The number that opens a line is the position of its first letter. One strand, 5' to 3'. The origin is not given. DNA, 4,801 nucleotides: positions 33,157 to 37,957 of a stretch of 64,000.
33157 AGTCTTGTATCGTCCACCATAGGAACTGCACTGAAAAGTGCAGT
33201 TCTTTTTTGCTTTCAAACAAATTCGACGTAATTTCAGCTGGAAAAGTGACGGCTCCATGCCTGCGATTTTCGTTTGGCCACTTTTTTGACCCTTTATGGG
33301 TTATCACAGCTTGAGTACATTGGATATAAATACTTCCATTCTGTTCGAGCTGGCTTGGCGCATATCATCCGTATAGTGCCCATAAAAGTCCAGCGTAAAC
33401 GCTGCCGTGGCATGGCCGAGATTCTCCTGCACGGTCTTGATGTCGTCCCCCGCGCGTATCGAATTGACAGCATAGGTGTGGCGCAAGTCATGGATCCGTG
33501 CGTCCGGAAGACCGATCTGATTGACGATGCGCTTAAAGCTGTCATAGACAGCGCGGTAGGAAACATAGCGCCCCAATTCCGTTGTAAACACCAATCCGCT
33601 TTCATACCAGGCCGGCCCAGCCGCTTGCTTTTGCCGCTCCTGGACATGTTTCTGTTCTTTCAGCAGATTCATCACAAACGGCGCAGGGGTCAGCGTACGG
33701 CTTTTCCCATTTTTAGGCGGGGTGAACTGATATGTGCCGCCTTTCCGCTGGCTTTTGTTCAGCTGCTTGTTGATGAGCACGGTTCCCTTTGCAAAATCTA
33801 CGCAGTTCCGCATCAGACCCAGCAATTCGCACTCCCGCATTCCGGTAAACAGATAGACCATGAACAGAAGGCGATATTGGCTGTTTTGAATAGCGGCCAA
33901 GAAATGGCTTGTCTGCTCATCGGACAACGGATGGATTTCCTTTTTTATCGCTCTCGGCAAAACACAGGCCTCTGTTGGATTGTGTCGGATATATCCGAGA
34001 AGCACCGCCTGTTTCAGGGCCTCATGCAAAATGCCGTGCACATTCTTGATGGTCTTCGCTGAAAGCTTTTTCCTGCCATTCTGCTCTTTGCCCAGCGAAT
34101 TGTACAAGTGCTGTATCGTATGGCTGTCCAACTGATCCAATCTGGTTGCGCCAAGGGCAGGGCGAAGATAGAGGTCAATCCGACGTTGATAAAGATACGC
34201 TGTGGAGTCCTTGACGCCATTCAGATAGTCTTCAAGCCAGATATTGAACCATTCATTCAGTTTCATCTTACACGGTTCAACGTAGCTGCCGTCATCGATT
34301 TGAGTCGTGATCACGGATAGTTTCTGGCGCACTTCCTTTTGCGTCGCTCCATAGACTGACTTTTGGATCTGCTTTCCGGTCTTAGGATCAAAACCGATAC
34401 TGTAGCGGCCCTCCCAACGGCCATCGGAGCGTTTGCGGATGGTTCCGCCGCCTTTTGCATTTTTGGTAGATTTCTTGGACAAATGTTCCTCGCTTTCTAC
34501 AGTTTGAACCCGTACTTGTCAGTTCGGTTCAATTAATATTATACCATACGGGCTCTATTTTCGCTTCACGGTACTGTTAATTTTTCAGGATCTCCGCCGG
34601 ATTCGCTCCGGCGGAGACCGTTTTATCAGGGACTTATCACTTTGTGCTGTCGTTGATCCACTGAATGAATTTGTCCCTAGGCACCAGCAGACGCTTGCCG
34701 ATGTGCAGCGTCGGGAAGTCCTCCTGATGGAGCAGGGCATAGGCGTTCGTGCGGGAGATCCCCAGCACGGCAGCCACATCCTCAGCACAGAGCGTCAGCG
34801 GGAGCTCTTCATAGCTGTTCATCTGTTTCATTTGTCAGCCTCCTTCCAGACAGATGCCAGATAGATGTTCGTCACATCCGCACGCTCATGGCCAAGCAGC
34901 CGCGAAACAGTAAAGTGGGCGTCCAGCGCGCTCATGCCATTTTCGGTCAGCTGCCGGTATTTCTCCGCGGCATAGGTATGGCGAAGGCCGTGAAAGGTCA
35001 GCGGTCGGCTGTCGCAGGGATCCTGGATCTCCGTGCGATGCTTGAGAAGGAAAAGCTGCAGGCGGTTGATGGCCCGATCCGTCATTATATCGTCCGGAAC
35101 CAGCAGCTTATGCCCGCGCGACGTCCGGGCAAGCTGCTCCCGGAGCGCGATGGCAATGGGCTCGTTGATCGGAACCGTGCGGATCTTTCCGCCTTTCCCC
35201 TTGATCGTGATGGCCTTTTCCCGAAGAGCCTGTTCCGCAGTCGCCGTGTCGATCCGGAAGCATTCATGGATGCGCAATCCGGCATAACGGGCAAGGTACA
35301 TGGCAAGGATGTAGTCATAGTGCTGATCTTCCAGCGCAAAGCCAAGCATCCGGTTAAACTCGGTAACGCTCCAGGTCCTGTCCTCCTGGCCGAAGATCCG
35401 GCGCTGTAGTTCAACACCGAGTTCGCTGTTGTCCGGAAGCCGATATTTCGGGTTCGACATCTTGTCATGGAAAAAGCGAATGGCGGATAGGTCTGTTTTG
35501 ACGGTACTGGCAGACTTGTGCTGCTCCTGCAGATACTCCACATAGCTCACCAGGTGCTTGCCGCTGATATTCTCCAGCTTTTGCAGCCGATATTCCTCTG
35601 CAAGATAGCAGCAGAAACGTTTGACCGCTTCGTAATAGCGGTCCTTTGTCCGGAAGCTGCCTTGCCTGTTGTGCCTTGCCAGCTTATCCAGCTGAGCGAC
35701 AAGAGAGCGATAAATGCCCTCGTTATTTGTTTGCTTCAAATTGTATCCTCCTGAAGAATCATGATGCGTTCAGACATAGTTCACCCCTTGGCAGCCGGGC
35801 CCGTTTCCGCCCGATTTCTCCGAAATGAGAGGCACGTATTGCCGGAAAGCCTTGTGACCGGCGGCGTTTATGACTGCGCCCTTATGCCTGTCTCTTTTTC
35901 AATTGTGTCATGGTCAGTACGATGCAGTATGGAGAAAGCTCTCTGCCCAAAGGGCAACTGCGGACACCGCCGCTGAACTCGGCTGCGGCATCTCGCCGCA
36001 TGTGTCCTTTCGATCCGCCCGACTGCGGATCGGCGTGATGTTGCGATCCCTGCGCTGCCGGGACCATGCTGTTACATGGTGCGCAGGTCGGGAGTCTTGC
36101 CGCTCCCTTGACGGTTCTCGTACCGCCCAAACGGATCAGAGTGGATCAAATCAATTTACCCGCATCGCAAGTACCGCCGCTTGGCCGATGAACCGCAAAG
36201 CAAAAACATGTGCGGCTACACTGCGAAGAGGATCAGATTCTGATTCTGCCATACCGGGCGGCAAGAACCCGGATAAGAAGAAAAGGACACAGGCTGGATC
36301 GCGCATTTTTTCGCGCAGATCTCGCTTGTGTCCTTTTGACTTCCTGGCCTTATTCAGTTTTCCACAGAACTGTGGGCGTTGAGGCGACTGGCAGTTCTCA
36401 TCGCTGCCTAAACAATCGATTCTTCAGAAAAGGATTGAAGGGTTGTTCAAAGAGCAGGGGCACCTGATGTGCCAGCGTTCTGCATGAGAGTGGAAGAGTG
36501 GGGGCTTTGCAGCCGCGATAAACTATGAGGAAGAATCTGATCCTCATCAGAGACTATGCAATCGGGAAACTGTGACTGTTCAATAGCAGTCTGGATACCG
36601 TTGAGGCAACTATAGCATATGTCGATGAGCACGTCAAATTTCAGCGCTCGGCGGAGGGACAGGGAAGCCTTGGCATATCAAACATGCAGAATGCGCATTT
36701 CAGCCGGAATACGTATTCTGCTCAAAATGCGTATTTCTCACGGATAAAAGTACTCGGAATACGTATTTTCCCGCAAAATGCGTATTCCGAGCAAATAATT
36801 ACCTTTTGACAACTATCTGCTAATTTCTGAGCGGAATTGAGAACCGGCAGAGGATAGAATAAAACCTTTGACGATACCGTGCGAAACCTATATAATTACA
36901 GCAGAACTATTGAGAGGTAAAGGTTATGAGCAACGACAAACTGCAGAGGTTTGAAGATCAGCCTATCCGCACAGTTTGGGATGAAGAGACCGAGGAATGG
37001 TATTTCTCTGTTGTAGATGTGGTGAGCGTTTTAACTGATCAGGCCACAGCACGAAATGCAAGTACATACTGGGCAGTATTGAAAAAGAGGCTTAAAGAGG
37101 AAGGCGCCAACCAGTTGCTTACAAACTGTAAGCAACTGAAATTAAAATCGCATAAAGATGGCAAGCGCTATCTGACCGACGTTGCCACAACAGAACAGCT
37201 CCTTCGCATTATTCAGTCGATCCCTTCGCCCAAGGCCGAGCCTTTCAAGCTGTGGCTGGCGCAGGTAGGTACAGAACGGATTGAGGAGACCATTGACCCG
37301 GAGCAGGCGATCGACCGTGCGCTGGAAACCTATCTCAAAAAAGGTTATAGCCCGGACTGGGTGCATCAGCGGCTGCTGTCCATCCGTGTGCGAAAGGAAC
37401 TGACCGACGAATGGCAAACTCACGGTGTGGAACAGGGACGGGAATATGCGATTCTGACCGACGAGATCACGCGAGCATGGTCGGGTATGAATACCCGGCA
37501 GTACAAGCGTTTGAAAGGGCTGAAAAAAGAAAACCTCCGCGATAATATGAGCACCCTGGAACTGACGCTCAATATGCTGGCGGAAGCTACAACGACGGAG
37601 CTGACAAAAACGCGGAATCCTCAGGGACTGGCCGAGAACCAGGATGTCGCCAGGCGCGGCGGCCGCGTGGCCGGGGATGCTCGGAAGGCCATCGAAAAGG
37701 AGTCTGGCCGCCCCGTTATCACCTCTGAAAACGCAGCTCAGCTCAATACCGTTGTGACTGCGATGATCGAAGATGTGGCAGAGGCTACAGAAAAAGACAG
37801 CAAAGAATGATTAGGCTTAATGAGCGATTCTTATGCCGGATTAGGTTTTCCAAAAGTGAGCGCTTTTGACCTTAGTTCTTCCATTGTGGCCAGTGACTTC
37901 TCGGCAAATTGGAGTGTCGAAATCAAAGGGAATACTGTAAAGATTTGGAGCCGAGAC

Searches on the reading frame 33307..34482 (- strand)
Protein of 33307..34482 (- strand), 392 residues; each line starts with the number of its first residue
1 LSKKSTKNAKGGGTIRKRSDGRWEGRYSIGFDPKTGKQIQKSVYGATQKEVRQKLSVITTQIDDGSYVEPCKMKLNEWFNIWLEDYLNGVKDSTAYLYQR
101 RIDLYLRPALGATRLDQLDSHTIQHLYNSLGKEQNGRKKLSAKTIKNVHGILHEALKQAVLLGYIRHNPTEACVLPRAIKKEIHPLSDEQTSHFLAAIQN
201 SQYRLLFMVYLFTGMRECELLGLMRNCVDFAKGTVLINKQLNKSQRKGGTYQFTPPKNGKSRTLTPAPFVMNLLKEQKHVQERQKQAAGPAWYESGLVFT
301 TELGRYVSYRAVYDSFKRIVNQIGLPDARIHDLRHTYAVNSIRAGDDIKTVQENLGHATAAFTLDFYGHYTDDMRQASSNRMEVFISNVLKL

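Call 55: search_protein_families(library=pfam, max_evalue=0.1, proteins=[window:33307-34482:-])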
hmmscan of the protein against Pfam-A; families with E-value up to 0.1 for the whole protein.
window:33307-34482:- (392 aa): 5 families
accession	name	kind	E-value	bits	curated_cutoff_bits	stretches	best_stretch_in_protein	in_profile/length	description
PF00589.27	Phage_integrase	-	1.5e-22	80.6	27.1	1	187-371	4-169/172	Phage integrase family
PF14659.12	Phage_int_SAM_3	-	1.4e-11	44.8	22.6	1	75-130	2-57/58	Phage integrase, N-terminal SAM-like domain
PF13102.12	Phage_int_SAM_5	-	0.00021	22.1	22.3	1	76-170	3-93/98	Phage integrase SAM-like domain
PF14657.12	Arm-DNA-bind_4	-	0.00083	19.3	22.3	1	22-65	1-45/47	Arm DNA-binding domain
PF22022.2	Phage_int_M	-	0.031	15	27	1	80-171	6-91/96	Phage integrase central domain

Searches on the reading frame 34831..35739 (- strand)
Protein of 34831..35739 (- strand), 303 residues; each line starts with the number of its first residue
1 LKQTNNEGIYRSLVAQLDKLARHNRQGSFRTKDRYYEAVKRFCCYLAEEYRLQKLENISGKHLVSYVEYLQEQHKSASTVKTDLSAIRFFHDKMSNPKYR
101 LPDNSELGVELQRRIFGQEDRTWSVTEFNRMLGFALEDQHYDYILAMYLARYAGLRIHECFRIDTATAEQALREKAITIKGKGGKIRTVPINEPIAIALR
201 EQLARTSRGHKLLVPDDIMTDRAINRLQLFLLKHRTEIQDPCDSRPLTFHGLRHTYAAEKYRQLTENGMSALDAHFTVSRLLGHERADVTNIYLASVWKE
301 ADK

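Call 55: search_protein_families(library=pfam, max_evalue=0.1, proteins=[window:34831-35739:-])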
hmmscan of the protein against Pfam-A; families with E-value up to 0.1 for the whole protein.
window:34831-35739:- (303 aa): 6 families
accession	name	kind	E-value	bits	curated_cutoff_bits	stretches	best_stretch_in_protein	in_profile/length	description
PF00589.27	Phage_integrase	-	1.6e-15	57.8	27.1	1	127-296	7-168/172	Phage integrase family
PF02899.23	Phage_int_SAM_1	-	1.7e-09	38.3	22.3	1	24-91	11-76/83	Phage integrase, N-terminal SAM-like domain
PF13495.12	Phage_int_SAM_4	-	3.2e-08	34.3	27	1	22-94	9-78/85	Phage integrase, N-terminal SAM-like domain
PF12834.13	Phage_int_SAM_2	-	1.5e-07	32.3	22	1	13-89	4-80/91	Phage integrase, N-terminal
PF13102.12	Phage_int_SAM_5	-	0.00017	22.4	22.3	1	21-90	11-78/98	Phage integrase SAM-like domain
PF12835.12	Integrase_1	-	0.011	16.1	23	1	144-258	34-148/149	Integrase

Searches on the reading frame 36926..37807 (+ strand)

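Call 55: search_protein_families(library=pfam, max_evalue=0.1, proteins=[window:36926-37807:+])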
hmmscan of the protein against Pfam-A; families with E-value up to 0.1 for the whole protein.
window:36926-37807:+ (294 aa): 2 families
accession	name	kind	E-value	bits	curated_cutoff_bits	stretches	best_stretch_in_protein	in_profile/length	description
PF02498.22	Bro-N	-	1.4e-11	45.3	25.6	1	14-113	2-92/96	BRO family, N-terminal domain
PF17645.6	Amdase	-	0.09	12.9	25.9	0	207-287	144-223/228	Arylmalonate decarboxylase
